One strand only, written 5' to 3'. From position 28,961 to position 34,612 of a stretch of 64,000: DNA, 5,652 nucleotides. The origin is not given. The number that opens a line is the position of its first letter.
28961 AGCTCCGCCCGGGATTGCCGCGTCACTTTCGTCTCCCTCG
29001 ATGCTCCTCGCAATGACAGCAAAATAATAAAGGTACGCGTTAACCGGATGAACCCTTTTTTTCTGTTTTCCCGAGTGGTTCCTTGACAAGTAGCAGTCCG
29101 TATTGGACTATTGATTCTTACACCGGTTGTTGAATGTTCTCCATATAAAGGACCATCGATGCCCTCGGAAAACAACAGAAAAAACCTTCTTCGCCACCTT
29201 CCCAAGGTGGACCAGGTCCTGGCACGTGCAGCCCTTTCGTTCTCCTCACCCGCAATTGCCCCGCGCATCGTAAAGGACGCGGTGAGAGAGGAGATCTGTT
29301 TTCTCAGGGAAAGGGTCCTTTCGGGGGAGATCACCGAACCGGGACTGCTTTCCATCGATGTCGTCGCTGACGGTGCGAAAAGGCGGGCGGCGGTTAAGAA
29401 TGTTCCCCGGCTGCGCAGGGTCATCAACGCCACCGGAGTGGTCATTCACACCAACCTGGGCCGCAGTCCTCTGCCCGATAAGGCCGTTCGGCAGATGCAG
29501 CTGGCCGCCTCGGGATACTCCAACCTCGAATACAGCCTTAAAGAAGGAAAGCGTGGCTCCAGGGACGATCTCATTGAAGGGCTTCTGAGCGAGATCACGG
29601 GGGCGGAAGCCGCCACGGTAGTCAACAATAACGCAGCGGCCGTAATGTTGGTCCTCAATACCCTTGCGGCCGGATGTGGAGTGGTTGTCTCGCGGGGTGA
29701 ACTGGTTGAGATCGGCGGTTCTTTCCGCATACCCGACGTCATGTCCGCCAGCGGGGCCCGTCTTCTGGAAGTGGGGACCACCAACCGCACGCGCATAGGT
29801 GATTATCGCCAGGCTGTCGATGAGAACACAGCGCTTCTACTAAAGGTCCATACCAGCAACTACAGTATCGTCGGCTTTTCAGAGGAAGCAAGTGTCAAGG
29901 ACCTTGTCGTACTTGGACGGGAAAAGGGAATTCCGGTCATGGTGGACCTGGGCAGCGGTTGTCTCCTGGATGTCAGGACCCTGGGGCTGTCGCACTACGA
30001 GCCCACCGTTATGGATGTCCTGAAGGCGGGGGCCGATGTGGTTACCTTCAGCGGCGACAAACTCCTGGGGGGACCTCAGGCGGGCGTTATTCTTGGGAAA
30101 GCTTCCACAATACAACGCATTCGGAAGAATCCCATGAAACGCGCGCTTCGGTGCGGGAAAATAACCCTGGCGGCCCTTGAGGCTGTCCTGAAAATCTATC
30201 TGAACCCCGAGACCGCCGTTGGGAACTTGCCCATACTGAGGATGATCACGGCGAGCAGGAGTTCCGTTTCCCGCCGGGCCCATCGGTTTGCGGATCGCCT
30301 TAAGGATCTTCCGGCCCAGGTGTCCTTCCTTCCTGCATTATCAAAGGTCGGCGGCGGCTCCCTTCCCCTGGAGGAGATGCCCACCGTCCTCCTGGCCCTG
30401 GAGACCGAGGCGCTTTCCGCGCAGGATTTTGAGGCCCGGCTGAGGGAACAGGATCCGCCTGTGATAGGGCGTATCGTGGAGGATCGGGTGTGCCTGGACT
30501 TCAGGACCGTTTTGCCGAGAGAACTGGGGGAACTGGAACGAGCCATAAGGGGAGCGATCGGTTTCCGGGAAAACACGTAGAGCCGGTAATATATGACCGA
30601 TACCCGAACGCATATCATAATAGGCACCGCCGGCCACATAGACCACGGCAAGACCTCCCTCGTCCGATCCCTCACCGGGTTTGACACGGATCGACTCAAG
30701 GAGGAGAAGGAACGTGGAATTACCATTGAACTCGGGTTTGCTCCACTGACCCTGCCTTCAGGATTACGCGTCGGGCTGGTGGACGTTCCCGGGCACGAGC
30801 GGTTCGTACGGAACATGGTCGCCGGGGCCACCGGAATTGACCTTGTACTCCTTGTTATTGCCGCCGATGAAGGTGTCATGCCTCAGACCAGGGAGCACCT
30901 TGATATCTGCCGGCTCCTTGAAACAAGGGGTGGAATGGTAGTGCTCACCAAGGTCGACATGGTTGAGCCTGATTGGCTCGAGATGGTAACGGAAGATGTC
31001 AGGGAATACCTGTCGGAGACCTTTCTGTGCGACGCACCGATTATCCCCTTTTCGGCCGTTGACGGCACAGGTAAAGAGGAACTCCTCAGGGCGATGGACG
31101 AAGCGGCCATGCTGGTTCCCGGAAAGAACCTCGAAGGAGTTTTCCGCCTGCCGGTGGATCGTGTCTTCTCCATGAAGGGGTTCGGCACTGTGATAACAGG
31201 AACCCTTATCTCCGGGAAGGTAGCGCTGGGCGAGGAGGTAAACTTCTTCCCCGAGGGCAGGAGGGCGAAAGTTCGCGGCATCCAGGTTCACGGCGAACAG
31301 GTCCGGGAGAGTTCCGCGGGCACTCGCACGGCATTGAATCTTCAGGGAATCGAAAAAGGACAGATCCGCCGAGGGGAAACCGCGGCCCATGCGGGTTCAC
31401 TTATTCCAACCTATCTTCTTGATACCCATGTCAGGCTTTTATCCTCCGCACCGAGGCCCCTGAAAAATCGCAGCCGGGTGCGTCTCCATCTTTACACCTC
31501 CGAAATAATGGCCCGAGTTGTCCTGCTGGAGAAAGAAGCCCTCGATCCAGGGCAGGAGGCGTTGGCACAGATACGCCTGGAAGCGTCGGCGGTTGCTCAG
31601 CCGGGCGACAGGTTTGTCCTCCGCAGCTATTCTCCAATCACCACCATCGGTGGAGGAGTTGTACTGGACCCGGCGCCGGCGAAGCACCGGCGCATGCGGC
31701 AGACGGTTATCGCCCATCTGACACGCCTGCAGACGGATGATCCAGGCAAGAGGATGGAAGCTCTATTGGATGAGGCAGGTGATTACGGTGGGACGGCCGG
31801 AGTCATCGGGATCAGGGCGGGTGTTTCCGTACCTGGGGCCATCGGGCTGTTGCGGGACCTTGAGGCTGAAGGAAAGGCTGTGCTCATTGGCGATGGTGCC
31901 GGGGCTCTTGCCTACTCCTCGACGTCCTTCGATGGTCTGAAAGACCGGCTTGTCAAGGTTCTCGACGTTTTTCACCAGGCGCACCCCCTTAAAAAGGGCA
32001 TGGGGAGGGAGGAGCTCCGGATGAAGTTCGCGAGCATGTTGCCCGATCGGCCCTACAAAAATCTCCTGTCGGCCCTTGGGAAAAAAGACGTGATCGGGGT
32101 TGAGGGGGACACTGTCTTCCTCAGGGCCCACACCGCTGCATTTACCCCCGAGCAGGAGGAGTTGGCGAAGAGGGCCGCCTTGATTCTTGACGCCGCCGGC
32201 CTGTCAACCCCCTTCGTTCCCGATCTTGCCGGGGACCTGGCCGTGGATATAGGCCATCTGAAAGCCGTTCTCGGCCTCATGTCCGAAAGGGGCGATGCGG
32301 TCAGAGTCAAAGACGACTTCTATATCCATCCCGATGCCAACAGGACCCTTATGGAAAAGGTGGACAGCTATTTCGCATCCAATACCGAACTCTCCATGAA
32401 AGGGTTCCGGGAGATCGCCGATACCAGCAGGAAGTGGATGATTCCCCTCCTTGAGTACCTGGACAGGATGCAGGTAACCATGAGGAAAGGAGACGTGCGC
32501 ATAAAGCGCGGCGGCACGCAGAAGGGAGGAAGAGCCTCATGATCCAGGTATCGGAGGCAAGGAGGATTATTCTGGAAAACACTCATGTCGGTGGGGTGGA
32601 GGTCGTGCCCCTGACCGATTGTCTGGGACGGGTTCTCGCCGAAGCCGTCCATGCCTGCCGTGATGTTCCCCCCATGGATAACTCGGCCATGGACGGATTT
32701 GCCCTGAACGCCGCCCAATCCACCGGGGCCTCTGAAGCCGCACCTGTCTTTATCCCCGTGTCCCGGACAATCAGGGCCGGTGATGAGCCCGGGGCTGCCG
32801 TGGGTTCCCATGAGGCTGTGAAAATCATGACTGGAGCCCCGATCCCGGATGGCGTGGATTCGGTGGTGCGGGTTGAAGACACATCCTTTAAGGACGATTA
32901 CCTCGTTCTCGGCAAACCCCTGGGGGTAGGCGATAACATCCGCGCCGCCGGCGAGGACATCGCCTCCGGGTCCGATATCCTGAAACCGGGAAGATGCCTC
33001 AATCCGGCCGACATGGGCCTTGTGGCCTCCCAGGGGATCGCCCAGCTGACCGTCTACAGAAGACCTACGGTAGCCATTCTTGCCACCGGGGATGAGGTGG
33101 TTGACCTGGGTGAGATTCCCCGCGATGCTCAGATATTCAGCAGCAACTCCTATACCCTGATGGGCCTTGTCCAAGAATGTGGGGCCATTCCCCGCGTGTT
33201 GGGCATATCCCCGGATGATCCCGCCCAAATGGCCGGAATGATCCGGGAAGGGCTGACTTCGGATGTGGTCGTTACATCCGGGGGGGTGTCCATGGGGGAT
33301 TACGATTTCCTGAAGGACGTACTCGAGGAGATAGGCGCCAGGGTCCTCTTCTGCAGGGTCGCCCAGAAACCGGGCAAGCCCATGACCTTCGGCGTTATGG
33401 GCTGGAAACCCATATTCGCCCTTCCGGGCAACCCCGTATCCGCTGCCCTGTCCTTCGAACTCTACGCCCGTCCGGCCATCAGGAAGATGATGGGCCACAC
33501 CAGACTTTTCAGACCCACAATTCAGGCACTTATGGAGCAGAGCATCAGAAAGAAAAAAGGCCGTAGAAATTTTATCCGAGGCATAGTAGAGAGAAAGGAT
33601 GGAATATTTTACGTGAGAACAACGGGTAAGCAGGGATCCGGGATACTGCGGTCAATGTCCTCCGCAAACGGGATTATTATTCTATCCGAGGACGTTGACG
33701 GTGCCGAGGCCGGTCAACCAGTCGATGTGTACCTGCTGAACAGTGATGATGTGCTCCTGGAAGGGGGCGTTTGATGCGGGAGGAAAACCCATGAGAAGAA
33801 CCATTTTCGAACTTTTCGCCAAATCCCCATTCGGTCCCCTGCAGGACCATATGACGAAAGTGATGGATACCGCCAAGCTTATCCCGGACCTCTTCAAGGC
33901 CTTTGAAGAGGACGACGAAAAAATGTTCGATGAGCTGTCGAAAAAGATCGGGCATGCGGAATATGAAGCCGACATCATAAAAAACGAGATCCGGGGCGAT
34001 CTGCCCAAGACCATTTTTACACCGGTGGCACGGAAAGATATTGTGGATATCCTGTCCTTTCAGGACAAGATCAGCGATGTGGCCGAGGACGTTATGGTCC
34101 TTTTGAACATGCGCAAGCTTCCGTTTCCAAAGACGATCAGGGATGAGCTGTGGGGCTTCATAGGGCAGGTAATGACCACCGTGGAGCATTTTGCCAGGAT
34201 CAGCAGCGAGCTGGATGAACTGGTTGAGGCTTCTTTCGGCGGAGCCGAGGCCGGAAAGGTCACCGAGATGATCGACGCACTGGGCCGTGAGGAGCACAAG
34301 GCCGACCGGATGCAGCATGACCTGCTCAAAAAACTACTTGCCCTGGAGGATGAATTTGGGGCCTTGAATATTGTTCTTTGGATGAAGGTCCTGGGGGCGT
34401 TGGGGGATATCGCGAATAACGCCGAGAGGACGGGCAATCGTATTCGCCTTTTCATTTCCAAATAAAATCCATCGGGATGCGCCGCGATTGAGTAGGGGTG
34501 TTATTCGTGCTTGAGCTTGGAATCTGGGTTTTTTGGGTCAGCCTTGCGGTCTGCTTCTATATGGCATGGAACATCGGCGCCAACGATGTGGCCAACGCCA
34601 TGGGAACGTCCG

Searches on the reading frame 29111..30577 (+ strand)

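Call 32: search_protein_families(library=pfam, proteins=[window:29111-30577:+])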
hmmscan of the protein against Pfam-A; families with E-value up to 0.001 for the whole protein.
window:29111-30577:+ (489 aa): 3 families
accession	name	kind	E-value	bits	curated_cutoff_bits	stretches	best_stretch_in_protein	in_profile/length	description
PF03841.19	SelA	-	9.8e-152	505.7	22.8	1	104-467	1-366/367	L-seryl-tRNA selenium transferase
PF01053.26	Cys_Met_Meta_PP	-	1.7e-05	24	27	1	153-330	55-214/381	Cys/Met metabolism PLP-dependent enzyme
PF00266.25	Aminotran_5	-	0.00013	21.5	21.5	1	206-338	104-222/371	Aminotransferase class-V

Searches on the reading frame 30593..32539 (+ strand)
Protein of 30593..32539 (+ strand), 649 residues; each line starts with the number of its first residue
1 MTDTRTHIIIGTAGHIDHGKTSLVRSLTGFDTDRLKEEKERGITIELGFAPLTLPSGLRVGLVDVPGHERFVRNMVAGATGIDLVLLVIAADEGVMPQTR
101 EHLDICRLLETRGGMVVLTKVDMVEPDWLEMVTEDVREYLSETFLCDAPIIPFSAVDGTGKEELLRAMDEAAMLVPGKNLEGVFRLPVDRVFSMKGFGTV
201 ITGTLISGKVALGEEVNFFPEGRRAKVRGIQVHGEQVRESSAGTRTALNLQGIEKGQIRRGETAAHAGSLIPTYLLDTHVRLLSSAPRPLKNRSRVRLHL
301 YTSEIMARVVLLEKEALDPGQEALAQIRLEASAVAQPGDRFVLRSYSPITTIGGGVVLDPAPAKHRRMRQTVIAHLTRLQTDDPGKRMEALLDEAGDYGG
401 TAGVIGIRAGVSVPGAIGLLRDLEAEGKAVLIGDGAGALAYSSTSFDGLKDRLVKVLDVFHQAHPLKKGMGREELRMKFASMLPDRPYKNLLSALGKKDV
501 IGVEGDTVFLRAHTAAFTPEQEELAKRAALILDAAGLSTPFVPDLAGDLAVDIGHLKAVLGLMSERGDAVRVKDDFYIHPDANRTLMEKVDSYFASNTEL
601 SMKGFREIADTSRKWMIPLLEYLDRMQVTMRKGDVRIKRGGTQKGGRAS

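Call 32: search_protein_families(library=pfam, proteins=[window:30593-32539:+])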
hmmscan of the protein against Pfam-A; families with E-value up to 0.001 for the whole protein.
window:30593-32539:+ (649 aa): 6 families
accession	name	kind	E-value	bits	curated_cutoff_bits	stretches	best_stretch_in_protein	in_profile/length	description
PF00009.33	GTP_EFTU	-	5.1e-36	124.5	26.5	1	6-171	2-185/188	Elongation factor Tu GTP binding domain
PF25461.1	Beta-barrel_SelB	-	1.1e-16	61.3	27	1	280-363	4-79/80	Selenocysteine-specific elongation factor, beta-barrel domain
PF09107.17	SelB-wing_3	-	5.2e-16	58.3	23.2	1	593-637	2-46/47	Elongation factor SelB, winged helix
PF09106.17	SelB-wing_2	-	1.5e-11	44.6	22.3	1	455-508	2-55/57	Elongation factor SelB, winged helix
PF03144.31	GTP_EFTU_D2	-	4.4e-10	40.3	30.3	1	198-264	1-72/73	Elongation factor Tu domain 2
PF01926.29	MMR_HSR1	-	4.5e-06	27.2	21.9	1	10-111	2-104/113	50S ribosome-binding GTPase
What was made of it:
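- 29111..33774 (+): selA, selB and moeA (Sec insertion and Mo/W insertion genes). Call 32.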

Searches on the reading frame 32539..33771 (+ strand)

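Call 32: search_protein_families(library=pfam, proteins=[window:32539-33771:+])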
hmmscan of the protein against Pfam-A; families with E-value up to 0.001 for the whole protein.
window:32539-33771:+ (411 aa): 3 families
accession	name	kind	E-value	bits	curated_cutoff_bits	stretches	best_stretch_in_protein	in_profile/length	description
PF03453.22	MoeA_N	-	1.3e-45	155.4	30.8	1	2-166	1-160/160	MoeA N-terminal region (domain I and II)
PF00994.29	MoCF_biosynth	-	2.8e-28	98.9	26.6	1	179-316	1-144/144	Probable molybdopterin binding domain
PF03454.20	MoeA_C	-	9.7e-22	77.4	22.1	1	330-400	2-72/72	MoeA C-terminal region (domain IV)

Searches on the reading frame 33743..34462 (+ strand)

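Call 32: search_protein_families(library=pfam, proteins=[window:33743-34462:+])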
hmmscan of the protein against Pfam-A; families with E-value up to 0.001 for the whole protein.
window:33743-34462:+ (240 aa): 1 family
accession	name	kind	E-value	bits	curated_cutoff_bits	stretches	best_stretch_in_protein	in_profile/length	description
PF01865.21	PhoU_div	-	1.9e-47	161.8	24.4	1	22-238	2-212/214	Protein of unknown function DUF47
